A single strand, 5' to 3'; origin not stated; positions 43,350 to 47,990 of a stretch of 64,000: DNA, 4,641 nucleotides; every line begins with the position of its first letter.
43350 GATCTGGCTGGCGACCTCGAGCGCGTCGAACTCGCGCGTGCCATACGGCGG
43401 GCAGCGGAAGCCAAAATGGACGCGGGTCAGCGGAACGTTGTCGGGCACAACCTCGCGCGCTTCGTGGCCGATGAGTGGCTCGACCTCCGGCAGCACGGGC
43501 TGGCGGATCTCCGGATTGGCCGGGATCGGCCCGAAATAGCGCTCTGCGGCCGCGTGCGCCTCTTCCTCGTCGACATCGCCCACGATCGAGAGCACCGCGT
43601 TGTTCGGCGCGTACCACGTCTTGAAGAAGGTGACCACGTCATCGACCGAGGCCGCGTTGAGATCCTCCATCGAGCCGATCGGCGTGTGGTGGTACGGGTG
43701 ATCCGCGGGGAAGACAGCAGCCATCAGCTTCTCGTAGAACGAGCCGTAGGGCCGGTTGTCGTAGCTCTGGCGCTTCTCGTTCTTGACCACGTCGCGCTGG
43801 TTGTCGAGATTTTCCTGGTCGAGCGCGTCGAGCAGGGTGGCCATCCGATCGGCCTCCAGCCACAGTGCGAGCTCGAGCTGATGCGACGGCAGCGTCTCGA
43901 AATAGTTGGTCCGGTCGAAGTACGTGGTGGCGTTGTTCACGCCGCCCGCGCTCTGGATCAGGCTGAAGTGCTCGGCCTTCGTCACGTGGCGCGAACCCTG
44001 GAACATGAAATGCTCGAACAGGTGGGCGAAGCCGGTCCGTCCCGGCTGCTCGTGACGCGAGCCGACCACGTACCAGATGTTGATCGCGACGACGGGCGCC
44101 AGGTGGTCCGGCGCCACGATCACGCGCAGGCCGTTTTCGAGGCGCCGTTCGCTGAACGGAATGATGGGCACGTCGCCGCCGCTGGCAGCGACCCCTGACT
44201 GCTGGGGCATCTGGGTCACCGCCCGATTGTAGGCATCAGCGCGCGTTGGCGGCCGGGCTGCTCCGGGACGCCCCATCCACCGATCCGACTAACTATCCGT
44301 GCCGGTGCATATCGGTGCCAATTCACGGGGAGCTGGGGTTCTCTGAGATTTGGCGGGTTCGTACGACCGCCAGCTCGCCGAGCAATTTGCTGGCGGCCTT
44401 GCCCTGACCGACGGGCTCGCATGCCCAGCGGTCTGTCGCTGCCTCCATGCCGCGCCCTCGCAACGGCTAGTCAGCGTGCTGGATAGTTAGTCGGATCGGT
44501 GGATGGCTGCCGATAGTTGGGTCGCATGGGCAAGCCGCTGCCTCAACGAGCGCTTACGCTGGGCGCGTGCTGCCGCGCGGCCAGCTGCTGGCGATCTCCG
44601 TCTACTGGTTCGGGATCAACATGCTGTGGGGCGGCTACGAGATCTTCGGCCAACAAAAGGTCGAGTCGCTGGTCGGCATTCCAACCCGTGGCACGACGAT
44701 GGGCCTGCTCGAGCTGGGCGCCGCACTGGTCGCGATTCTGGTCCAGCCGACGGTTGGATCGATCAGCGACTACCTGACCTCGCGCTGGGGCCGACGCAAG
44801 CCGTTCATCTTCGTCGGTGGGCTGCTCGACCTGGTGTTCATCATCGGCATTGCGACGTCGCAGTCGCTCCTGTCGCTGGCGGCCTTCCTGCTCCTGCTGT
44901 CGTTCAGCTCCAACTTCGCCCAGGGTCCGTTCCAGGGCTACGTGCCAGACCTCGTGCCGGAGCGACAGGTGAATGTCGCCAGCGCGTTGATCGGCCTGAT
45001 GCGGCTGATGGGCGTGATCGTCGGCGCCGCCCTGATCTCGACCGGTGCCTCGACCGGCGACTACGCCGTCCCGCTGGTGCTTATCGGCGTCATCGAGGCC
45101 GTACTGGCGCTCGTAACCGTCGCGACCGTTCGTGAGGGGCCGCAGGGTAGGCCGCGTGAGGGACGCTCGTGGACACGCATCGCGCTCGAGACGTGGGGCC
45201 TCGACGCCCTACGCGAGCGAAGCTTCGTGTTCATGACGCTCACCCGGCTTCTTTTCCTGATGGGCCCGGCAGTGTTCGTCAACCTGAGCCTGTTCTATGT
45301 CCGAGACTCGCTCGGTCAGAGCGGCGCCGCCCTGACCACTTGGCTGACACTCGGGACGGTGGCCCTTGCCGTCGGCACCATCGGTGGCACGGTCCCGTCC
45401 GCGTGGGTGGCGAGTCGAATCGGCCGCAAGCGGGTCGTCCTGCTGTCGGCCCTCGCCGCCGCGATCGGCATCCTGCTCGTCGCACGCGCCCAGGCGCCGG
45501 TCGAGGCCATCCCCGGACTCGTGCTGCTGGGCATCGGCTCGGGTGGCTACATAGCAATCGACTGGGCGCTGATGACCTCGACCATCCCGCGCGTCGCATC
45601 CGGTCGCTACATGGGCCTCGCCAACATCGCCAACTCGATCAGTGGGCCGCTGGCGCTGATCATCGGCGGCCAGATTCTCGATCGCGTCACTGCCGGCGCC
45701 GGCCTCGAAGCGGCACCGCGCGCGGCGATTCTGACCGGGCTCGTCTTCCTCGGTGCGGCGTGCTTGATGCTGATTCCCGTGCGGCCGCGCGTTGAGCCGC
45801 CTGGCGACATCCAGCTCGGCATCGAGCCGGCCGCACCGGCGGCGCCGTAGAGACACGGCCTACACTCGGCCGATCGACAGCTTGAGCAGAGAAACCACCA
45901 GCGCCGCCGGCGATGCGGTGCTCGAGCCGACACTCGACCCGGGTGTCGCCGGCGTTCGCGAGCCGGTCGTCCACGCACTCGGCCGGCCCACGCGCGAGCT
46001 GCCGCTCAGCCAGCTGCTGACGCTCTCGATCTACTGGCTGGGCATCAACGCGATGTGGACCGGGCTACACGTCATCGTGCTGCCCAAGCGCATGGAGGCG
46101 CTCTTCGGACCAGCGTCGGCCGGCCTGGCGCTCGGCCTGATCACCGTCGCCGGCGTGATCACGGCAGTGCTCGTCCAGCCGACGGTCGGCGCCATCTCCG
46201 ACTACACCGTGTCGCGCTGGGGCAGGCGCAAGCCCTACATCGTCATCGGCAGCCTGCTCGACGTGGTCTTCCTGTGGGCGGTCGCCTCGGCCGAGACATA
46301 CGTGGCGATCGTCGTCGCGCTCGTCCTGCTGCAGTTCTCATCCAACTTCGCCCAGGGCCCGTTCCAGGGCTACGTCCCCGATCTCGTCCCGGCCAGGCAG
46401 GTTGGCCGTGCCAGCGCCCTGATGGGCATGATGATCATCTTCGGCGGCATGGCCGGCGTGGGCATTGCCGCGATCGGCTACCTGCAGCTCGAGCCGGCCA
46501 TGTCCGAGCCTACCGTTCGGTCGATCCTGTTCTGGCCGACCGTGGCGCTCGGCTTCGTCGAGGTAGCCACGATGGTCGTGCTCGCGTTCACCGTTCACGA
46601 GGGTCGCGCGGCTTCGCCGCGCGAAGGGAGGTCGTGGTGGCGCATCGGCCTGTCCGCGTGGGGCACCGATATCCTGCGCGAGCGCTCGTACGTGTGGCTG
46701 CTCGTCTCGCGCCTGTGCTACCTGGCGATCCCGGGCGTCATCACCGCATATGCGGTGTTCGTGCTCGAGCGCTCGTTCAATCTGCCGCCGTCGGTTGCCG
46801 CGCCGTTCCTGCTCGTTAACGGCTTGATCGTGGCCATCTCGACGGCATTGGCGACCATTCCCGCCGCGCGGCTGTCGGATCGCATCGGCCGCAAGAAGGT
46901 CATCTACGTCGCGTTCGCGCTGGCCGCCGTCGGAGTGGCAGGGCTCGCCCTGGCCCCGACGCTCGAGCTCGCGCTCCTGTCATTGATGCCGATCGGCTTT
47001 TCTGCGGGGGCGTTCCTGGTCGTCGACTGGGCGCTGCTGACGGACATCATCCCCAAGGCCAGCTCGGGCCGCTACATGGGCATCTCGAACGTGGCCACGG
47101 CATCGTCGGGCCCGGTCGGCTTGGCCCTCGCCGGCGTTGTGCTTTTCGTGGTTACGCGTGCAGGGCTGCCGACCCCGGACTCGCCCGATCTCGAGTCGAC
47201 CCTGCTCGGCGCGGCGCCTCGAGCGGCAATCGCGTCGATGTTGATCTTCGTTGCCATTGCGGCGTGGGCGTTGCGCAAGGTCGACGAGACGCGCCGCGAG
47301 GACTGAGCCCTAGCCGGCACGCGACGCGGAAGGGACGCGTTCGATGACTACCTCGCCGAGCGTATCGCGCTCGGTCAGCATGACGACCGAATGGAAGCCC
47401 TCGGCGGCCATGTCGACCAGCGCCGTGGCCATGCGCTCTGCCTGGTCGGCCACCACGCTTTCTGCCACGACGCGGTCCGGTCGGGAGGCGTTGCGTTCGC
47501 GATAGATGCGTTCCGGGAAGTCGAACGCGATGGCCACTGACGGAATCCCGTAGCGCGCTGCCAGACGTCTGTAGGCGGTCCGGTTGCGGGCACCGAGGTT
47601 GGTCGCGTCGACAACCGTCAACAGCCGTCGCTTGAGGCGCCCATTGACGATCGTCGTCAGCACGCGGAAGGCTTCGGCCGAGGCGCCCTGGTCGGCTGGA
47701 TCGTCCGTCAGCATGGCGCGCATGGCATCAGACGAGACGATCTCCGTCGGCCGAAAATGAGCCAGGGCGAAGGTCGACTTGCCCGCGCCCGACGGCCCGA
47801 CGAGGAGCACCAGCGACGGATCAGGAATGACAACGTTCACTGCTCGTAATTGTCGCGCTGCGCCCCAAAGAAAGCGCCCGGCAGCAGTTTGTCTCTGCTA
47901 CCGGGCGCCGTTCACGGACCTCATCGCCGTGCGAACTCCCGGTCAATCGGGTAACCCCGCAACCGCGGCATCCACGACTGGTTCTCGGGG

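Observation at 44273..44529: Perfect 26-bp inverted repeat bracketing a divergent promoter region, each copy abutting an ATG, plus a third degenerate copy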

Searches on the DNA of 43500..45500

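Call 10: search_rna_families(source=window, start=43500, end=45500, threshold=evalue, max_evalue=1)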
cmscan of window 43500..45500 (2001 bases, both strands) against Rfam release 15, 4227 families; matches with E-value up to 1: 1.
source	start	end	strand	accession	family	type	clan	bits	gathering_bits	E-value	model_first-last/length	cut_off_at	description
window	44655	44781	+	RF03771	mir-341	Gene; miRNA;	-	22.3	90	0.11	1-96/96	no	mir-341 microRNA precursor family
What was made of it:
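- Tried and rejected: A scan of 43500-45500 at permissive threshold gave only a chance miRNA hit (call 10).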

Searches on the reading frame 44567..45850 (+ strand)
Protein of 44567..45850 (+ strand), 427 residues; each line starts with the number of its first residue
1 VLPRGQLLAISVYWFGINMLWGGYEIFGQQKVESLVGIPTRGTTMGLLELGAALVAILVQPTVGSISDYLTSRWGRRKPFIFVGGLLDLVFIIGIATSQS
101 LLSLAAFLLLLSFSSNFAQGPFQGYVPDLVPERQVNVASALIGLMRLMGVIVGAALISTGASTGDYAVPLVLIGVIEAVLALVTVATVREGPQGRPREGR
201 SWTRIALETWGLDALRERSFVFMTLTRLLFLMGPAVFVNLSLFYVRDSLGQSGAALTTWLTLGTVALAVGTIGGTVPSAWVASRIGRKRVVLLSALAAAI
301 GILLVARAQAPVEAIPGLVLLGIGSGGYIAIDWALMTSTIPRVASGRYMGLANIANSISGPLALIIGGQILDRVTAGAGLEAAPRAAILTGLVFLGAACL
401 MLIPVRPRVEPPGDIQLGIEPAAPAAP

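Call 14: find_encoding_contigs(protein=window:44567-45850:+, flank=10000, max_places=10)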
Protein window:44567-45850:+ (427 aa): no gene with exactly this product is on record in the collection.

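Call 25: search_protein_families(library=pfam, proteins=[window:44567-45850:+], max_evalue=0.01)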
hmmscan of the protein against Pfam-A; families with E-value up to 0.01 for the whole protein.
window:44567-45850:+ (427 aa): 6 families
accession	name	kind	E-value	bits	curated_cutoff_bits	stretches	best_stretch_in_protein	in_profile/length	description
PF07690.21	MFS_1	-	4.7e-25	88.7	33.4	1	40-363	29-346/347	Major Facilitator Superfamily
PF13347.12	MFS_2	-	1.4e-19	70.4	27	1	44-340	34-343/427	MFS/sugar transport protein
PF03092.22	BT1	-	2.8e-05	23.5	22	1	56-239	37-225/432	BT1 family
PF11700.14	ATG22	-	0.00035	19.8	24.1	1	149-402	212-471/482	Vacuole effluxer Atg22 like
PF03209.21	PUCC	-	0.0004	20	21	1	60-403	31-388/401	PUCC protein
PF00083.30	Sugar_tr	-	0.0027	17.1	22.3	1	249-394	37-190/452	Sugar (and other) transporter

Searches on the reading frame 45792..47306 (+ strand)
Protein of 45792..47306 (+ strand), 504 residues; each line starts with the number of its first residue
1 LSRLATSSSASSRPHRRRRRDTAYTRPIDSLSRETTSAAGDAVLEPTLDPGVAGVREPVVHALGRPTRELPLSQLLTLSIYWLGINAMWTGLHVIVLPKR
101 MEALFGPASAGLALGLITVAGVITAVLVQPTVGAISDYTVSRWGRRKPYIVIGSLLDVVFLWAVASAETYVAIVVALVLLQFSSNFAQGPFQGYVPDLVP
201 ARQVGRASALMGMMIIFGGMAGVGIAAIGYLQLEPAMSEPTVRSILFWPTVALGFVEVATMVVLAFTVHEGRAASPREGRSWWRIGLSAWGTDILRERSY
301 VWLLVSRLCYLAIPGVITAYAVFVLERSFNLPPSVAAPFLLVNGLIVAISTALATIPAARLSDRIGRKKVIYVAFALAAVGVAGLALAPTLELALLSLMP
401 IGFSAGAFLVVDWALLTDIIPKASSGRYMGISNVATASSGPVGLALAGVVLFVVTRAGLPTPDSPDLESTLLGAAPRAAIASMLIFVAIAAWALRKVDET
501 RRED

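Call 25: search_protein_families(library=pfam, proteins=[window:45792-47306:+], max_evalue=0.01)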
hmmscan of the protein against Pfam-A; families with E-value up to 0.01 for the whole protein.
window:45792-47306:+ (504 aa): 2 families
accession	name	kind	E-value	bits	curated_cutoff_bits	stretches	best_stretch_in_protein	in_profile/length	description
PF07690.21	MFS_1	-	8.7e-36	124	33.4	2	95-443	17-346/347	Major Facilitator Superfamily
PF13347.12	MFS_2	-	6.8e-14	51.7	27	1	113-490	34-417/427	MFS/sugar transport protein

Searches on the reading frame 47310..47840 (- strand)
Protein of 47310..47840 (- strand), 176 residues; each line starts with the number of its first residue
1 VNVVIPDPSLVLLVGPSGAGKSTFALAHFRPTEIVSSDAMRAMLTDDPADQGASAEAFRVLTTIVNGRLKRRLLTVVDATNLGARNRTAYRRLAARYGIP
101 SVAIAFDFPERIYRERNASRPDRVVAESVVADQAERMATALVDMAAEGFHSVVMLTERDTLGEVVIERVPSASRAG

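Call 64: search_protein_families(library=pfam, proteins=[window:47310-47840:-], max_evalue=0.001)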
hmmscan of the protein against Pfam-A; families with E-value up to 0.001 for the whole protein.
window:47310-47840:- (176 aa): 2 families
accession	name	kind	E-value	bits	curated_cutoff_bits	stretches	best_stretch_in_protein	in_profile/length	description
PF13671.12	AAA_33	-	6.8e-28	98.2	27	1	10-137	1-140/143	AAA domain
PF13191.12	AAA_16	-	0.00088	20.2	32.6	0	5-119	21-104/167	AAA ATPase domain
